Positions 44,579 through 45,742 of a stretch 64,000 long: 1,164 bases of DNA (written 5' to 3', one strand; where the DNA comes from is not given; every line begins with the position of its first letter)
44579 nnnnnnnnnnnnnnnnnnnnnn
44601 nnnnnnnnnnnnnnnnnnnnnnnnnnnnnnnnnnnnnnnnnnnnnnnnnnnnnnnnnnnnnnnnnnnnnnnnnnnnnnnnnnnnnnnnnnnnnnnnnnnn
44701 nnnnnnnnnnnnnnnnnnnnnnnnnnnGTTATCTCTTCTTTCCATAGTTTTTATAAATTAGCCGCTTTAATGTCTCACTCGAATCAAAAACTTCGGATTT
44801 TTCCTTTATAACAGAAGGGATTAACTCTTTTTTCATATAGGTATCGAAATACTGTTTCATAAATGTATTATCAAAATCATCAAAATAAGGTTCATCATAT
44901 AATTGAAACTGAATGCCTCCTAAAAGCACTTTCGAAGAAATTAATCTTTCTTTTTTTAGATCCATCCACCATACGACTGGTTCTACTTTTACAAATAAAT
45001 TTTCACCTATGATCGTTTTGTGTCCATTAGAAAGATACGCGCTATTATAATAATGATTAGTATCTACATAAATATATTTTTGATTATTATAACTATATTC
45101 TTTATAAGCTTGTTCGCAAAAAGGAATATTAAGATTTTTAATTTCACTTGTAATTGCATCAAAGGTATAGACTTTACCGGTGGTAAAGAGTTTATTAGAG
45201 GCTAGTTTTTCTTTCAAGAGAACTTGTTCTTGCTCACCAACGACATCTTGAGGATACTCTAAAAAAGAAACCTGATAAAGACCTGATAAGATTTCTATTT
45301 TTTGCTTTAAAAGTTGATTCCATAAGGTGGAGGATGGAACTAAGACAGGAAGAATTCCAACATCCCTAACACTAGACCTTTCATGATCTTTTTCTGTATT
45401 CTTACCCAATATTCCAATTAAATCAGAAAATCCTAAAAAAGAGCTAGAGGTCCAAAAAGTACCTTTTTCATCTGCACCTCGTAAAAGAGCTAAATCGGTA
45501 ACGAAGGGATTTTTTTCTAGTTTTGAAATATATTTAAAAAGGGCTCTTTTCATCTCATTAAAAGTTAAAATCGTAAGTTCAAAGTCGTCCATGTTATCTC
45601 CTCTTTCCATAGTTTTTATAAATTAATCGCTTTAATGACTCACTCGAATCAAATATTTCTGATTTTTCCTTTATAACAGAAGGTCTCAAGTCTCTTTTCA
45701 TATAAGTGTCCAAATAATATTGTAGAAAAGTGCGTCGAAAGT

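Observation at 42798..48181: Five translationally coupled paralogs with 1-nt intergenic gaps, where the conserved C-terminal codons (…YGKKR) double as the RBS of the next gene, followed by an N-terminally truncated RlmN/Cfr-type radical SAM enzyme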

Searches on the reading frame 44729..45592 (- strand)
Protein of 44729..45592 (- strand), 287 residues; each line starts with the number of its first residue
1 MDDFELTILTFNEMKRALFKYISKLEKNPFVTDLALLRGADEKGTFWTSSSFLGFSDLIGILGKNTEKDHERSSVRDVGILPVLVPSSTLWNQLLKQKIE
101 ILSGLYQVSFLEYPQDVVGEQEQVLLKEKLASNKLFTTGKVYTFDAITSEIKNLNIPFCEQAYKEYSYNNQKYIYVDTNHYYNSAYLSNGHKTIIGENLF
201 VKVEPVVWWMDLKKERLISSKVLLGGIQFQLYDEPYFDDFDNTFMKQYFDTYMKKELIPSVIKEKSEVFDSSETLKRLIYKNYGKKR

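Call 4: search_protein_families(library=pfam, proteins=[window:44729-45592:-], max_evalue=1)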
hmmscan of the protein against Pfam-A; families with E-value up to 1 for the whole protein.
window:44729-45592:- (287 aa): 0 families

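Call 7: find_homologous_proteins(query=window:44729-45592:-)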
Query window:44729-45592:- (287 aa): 10 proteins with E <= 0.001 among 1052 candidates.
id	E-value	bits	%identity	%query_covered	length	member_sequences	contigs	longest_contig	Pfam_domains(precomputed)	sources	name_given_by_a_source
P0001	1.1e-186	637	100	100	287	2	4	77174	-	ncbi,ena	-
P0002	5.7e-109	382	67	100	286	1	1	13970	-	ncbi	-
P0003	1.7e-104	367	64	100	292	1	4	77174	-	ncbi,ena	-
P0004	3.8e-93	330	60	100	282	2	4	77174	-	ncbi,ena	-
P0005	9.1e-91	322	57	100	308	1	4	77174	-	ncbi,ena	-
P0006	5.3e-80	287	53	99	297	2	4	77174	-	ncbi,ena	-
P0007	5.4e-70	254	50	100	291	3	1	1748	-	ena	-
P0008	3.7e-66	241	48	100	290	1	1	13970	-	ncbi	-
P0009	3.4e-20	91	29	100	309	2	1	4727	-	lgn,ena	-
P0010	5.7e-19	87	30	100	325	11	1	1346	-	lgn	-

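Call 18: search_protein_families(library=pfam, alignment_id=A2, max_evalue=0.01)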
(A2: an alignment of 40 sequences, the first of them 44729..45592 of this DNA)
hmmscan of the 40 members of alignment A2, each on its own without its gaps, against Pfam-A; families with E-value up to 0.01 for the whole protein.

A. member 1, window:44729-45592:- (287 aa): 0 families

B. families by the number of members that match (of 40 scanned): 17 families
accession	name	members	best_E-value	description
PF07728.20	AAA_5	4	0.001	AAA domain (dynein-related subfamily)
PF12796.13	Ank_2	2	1.1e-21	Ankyrin repeats (3 copies)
PF00023.36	Ank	2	1.3e-14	Ankyrin repeat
PF13857.12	Ank_5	2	2.1e-11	Ankyrin repeats (many copies)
PF13637.12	Ank_4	2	6.5e-11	Ankyrin repeats (many copies)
PF13606.12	Ank_3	2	6e-07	Ankyrin repeat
PF19789.6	DUF6273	2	0.00033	Domain of unknown function (DUF6273)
PF00805.28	Pentapeptide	1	2.1e-05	Pentapeptide repeats (8 copies)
PF14362.11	DUF4407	1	0.00027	Domain of unknown function (DUF4407)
PF11563.14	Protoglobin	1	0.00093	Protoglobin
PF14889.11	PBP-Tp47_a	1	0.0014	Penicillin-binding protein Tp47 domain a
PF21832.1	DUF6892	1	0.0029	Family of unknown function (DUF6892)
PF14854.11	LURAP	1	0.0031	Leucine rich adaptor protein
PF00158.32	Sigma54_activat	1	0.0043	Sigma-54 interaction domain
PF14926.11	CFAP300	1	0.0061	Cilia- and flagella-associated protein 300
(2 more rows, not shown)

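Call 21: search_solved_structures(query=A3, max_evalue=1, show_alignments=2)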
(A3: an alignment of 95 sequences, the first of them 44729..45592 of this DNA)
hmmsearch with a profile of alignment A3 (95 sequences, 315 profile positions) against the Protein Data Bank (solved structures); distinct sequences matched with E-value up to 1: 6.
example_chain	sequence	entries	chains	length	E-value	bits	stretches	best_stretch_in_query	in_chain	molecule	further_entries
3oyo_A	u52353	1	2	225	0.001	21.5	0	164-193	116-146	hemopexin fold protein CP4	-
6xfj_A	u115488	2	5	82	0.036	16.4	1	100-156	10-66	Type 3 secretion system pilotin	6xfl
6ix1_A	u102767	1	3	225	0.037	16.4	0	172-203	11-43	2S Albumin protein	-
6zzz_A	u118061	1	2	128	0.22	13.8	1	51-112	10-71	Translocation protein SEC62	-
6xfk_A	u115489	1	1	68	0.54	12.6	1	111-156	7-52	Type 3 secretion system pilotin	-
9k47_A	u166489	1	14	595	0.65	12.3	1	29-106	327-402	glomalin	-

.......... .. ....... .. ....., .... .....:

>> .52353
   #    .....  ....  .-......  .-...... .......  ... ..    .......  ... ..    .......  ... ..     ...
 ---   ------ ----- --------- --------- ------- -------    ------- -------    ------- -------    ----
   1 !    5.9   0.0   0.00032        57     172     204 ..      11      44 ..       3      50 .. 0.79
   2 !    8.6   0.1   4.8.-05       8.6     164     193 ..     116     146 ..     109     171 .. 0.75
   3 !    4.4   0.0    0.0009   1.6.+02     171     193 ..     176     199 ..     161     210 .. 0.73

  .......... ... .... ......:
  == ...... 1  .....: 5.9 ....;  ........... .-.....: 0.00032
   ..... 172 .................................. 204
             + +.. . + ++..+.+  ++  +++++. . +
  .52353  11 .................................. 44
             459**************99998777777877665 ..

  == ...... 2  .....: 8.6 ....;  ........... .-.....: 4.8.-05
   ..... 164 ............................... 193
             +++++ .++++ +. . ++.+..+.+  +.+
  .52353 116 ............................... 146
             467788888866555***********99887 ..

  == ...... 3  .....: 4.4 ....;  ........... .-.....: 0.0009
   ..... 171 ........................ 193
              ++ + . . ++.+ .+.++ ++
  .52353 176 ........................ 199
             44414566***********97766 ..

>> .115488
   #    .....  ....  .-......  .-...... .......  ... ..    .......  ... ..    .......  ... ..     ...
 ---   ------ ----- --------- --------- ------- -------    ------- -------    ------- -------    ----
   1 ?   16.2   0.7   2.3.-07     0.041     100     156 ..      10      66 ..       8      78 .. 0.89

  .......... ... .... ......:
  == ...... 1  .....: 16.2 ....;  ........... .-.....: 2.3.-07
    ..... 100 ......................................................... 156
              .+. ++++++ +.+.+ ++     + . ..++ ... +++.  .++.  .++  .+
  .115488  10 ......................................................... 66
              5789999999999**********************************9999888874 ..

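Call 29: predict_structure(alignment_id=A3)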
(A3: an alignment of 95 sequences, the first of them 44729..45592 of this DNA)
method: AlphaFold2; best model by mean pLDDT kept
length: 287 residues; sequences in the alignment: 95
mean_pLDDT: 91.7   pTM: 0.87
mean pLDDT of the five models: 91.7, 91.7, 90.9, 90.7, 90.3
residues with pLDDT >= 90: 221; 70-90: 45; 50-70: 19; < 50: 2
segments of 3 or more residues with pLDDT < 50: none
pLDDT, mean of each block of 10 residues (from residue 1): 91 84 77 97 94 91 83 97 97 97 95 98 98 98 97 97 98 97 92 96 98 97 98 96 98 96 62 73 61
secondary structure, 60 per line:
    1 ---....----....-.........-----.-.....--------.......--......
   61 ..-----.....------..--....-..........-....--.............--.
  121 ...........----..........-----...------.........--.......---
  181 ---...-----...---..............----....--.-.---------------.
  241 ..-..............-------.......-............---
elements in order: E4-7 H12-15 H17-25 H33-37 E46-52 E55-62 E68-72 E83-86 H88-97 E99-102 E105-117 H120-131 E136-145 E160-168 E171-177 E184-186 E192-194 E198-211 E216-219 H244-257 H265-271 H273-284

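Call 40: fold_search(model_id=the predicted structure, library=pdb)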
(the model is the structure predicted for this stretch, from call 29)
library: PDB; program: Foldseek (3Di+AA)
matches with E <= 10: 305; with E <= 0.001: 0
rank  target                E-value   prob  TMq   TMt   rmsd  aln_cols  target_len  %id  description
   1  1i4e_A                7.1e-02  0.06  0.08  0.08  18.6       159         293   13  CRYSTAL STRUCTURE OF THE CASPASE-8/P35 COMPLEX (released 2001-03-28)
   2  2in5_A                9.4e-02  0.05  0.09  0.11  18.1       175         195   10  Crystal Structure of the hypothetical lipoprotein YmcC from Escherichia coli (K12), Northeast Structural Genomics targ (released 2006-11-07)
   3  1p35_C                1.7e-01  0.03  0.08  0.08  17.7       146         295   14  CRYSTAL STRUCTURE OF BACULOVIRUS P35 (released 1999-06-01)
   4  1i3s_C                2.2e-01  0.03  0.08  0.08  18.0       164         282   13  THE 2.7 ANGSTROM RESOLUTION CRYSTAL STRUCTURE OF A MUTATED BACULOVIRUS P35 AFTER CASPASE CLEAVAGE (released 2001-10-24)
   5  1p35_A                2.2e-01  0.02  0.08  0.08  20.1       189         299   13  CRYSTAL STRUCTURE OF BACULOVIRUS P35 (released 1999-06-01)
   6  9dhw_A                3.3e-01  0.03  0.08  0.06  18.6       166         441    8  Q23.MD39 in Complex with Fabs from antibodies CH01 iGL and 35O22 (released 2025-12-17)
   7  9bio_C                3.7e-01  0.04  0.09  0.06  19.6       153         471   10  Structure of VRC44.01 Fab in complex with 3BNC117-purified C1080.c3 RnS SOSIP.664 HIV-1 Env trimer (released 2024-11-13)
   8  1i3s_B                4.1e-01  0.02  0.08  0.08  18.3       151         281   16  THE 2.7 ANGSTROM RESOLUTION CRYSTAL STRUCTURE OF A MUTATED BACULOVIRUS P35 AFTER CASPASE CLEAVAGE (released 2001-10-24)
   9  1i3s_A                4.9e-01  0.02  0.08  0.08  18.6       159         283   14  THE 2.7 ANGSTROM RESOLUTION CRYSTAL STRUCTURE OF A MUTATED BACULOVIRUS P35 AFTER CASPASE CLEAVAGE (released 2001-10-24)
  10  3gas_D                5.8e-01  0.05  0.14  0.16  18.6       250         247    9  Crystal Structure of Helicobacter pylori Heme Oxygenase Hugz in Complex with Heme (released 2010-02-23)
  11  4rf0_A                6.2e-01  0.03  0.10  0.09  15.7       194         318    8  Crystal structure of the Middle-East respiratory syndrome coronavirus papain-like protease in complex with ubiquitin ( (released 2014-10-22)
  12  7ugp_A                6.2e-01  0.02  0.07  0.05  19.4       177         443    7  Cryo-EM structure of BG24 Fabs with an inferred germline light chain and 10-1074 Fabs in complex with HIV-1 Env immuno (released 2022-11-09)
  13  2ec5_A                7.3e-01  0.09  0.13  0.06  11.8       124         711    8  Crystal structures reveal a thiol-protease like catalytic triad in the C-terminal region of Pasteurella multocida toxi (released 2007-03-06)
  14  1i3p                  9.7e-01  0.01  0.08  0.08  17.4       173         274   14  THE 3.1 ANGSTROM RESOLUTION CRYSTAL STRUCTURE OF A MUTATED BACULOVIRUS P35 AFTER CASPASE CLEAVAGE (released 2001-10-24)
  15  9dim_A                1.0e+00  0.02  0.08  0.06  19.1       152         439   10  Q23.MD39 in Complex with Fab from antibody 35O22 (released 2025-12-17)
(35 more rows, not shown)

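Call 43: search_protein_families(library=pfam, alignment_id=A3, max_evalue=0.1)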
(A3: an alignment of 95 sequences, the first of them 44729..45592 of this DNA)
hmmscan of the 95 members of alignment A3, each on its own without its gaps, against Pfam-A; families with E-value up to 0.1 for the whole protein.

A. member 1, window:44729-45592:- (287 aa): 0 families

B. families by the number of members that match (of 95 scanned): 34 families (the first 25 are shown)
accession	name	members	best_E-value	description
PF19789.6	DUF6273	5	0.00036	Domain of unknown function (DUF6273)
PF04741.18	InvH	3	0.024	InvH outer membrane lipoprotein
PF04945.19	YHS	2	0.025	YHS domain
PF23206.1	PCDH15_12th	2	0.064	PCDH15-like domain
PF01523.21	PmbA_TldD_1st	1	0.0025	PmbA/TldA metallopeptidase domain 1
PF10666.15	Phage_TAC_8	1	0.006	Phage tail assembly chaperone protein Gp14 ()A118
PF01937.24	ARMT1-like_dom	1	0.01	Damage-control phosphatase ARMT1-like domain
PF08314.17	Sec39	1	0.01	Secretory pathway protein Sec39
PF08178.16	GnsAB_toxin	1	0.014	GnsA/GnsB toxin of bacterial toxin-antitoxin system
PF22597.2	DYN_lid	1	0.02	Dynein heavy chain, ATPase lid domain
PF14823.11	Sirohm_synth_C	1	0.021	Sirohaem biosynthesis protein C-terminal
PF11337.13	DUF3139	1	0.022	Protein of unknown function (DUF3139)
PF15407.12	Spo7_2_N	1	0.025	Sporulation protein family 7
PF07299.16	EF-G-binding_N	1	0.032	Elongation factor G-binding protein, N-terminal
PF08938.16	HBS1_N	1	0.033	HBS1 N-terminus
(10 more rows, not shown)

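Call 44: find_homologous_proteins(query=A3, max_evalue=0.001)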
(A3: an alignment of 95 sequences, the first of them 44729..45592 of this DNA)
Query A3 (95 sequences) (287 aa, profile of the alignment): 26 proteins with E <= 0.001 among 7835 candidates.
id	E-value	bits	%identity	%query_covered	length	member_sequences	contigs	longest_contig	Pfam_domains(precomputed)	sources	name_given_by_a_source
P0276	5.3e-103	363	31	92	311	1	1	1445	-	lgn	-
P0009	9.6e-79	283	29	100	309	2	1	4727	-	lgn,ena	-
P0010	1.1e-78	283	30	100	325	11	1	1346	-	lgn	-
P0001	1.6e-78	282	100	100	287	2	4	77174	-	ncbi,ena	-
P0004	2.8e-77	278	60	100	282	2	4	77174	-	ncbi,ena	-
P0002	1.4e-75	272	67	100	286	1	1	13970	-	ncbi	-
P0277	2.2e-74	269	31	88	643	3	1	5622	-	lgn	-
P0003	8.2e-74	267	64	100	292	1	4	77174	-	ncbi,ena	-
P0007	9.2e-73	263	50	100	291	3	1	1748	-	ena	-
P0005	1.0e-71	260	57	100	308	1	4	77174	-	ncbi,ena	-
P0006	1.7e-71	259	53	99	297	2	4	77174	-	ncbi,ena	-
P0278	1.4e-70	256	27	97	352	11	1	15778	-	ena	-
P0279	5.0e-70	254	24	89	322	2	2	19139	-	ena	-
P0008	2.1e-67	246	48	100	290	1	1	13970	-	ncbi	-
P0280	1.0e-65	240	28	96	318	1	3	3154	-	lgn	-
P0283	9.6e-62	227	25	97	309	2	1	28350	-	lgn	-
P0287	1.8e-43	167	30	63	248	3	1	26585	-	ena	-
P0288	9.0e-40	155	28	53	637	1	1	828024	-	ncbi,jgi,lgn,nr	ncbi:MAG: ATP-binding protein [Christensenellaceae bacterium]|jgi:hypothetical protein|nr:ATP-bindin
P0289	2.7e-18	84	23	43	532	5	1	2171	PF13306.13,PF19789.7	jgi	-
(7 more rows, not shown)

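Call 45: search_protein_families(library=pfam, proteins=[P0289, P0288, P0277], max_evalue=0.01)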
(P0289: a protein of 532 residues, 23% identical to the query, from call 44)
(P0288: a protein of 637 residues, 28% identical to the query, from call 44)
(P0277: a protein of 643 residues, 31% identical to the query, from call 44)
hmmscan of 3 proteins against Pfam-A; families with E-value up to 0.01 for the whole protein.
P0289 (532 aa): 2 families
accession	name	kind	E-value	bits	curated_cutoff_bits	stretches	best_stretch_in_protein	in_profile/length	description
PF13306.12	LRR_5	-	1.5e-08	35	27.7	1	354-424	16-94/127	BspA type Leucine rich repeat region (6 copies)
PF19789.6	DUF6273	-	0.0048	17.2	23.5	0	17-120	64-170/172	Domain of unknown function (DUF6273)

P0288 (637 aa): 0 families

P0277 (643 aa): 0 families

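Call 57: find_encoding_contigs(protein=P0288, flank=8000, max_places=1)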
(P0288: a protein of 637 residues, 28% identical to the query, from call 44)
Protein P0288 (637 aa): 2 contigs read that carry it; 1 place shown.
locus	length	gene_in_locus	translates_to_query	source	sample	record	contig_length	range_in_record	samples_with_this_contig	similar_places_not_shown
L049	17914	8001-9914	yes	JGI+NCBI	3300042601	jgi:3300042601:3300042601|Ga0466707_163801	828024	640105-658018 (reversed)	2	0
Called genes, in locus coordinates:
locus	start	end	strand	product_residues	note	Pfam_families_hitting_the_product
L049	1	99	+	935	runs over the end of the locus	PF13304:AAA_21 (faint), PF02463:SMC_N (weak)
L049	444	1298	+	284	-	PF00106:adh_short, PF01370:Epimerase (weak), PF13561:adh_short_C2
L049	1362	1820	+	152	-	PF02870:Methyltransf_1N, PF01035:DNA_binding_1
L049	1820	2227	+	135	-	PF03479:PCC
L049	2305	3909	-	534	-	PF00215:OMPdecase, PF00156:Pribosyltran (weak)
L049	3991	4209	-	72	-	-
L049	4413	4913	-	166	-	PF11391:DUF2798 (weak)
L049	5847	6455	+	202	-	-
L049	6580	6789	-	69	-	-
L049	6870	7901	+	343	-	PF00078:RVT_1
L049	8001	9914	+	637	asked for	-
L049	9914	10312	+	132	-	-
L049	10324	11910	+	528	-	PF01435:Peptidase_M48 (faint), PF10263:SprT-like (weak), PF13203:DUF2201_N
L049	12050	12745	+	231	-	PF00455:DeoRC (faint), PF06026:Rib_5-P_isom_A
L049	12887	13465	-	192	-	PF04472:SepF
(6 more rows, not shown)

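Call 58: find_encoding_contigs(protein=P0283, flank=8000, max_places=1)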
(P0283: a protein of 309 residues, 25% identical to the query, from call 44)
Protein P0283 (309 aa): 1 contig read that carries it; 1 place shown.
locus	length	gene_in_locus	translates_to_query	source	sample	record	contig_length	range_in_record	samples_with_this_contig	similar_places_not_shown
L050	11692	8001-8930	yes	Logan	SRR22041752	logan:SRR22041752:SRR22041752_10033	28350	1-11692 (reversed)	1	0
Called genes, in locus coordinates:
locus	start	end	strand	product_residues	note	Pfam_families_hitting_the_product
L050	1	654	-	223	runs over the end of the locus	PF24746:DUF7694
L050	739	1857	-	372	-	PF01926:MMR_HSR1, PF02421:FeoB_N, PF06071:YchF-GTPase_C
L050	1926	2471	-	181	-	-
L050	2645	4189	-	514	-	PF03806:ABG_transport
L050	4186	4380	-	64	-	PF06107:DUF951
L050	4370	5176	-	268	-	PF21088:MS_channel_1st, PF00924:MS_channel_2nd, PF21082:MS_channel_3rd (weak)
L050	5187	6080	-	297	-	PF02195:ParB_N, PF17762:HTH_ParB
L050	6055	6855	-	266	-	PF00142:Fer4_NifH (weak), PF01656:CbiA, PF02374:ArsA_ATPase, PF06564:CBP_BcsQ (faint), PF09140:MipZ (faint), PF10609:ParA, PF13614:AAA_31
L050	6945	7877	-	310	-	PF10298:WhiA_N, PF14527:LAGLIDADG_WhiA, PF02650:HTH_WhiA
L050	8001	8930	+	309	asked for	-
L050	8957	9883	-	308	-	PF02661:Fic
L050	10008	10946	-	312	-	PF01946:Thi4 (weak), PF00890:FAD_binding_2 (faint), PF01134:GIDA (faint), PF01266:DAO (faint), PF01494:FAD_binding_3 (weak), PF07992:Pyr_redox_2, PF13738:Pyr_redox_3, PF00070:Pyr_redox, +4 more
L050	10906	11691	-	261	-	?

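Call 59: find_encoding_contigs(protein=P0287, flank=8000, max_places=1)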
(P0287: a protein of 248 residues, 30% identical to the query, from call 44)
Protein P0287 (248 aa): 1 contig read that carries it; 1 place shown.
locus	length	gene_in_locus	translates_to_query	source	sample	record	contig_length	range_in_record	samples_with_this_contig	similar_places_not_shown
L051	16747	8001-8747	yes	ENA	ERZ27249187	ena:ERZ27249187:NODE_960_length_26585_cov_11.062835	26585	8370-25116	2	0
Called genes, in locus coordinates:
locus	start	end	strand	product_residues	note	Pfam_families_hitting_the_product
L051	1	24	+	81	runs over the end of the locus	PF00583:Acetyltransf_1 (weak), PF13508:Acetyltransf_7 (weak)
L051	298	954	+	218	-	PF03167:UDG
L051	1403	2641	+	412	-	PF00239:Resolvase, PF07508:Recombinase, PF13408:Zn_ribbon_recom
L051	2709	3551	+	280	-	PF04383:KilA-N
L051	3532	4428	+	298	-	PF03193:RsgA_GTPase (weak), PF01926:MMR_HSR1, PF02421:FeoB_N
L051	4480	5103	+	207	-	-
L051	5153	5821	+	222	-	PF01351:RNase_HII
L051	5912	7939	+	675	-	PF01751:Toprim, PF01131:Topoisom_bac, PF06677:Auto_anti-p27 (faint), PF01396:Zn_ribbon_Top1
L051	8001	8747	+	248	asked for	-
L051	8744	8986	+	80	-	-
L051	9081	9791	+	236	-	-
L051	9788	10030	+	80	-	-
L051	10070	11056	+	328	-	-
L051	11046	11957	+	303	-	PF02899:Phage_int_SAM_1, PF13102:Phage_int_SAM_5 (weak), PF13495:Phage_int_SAM_4 (weak), PF00589:Phage_integrase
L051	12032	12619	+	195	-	PF00265:TK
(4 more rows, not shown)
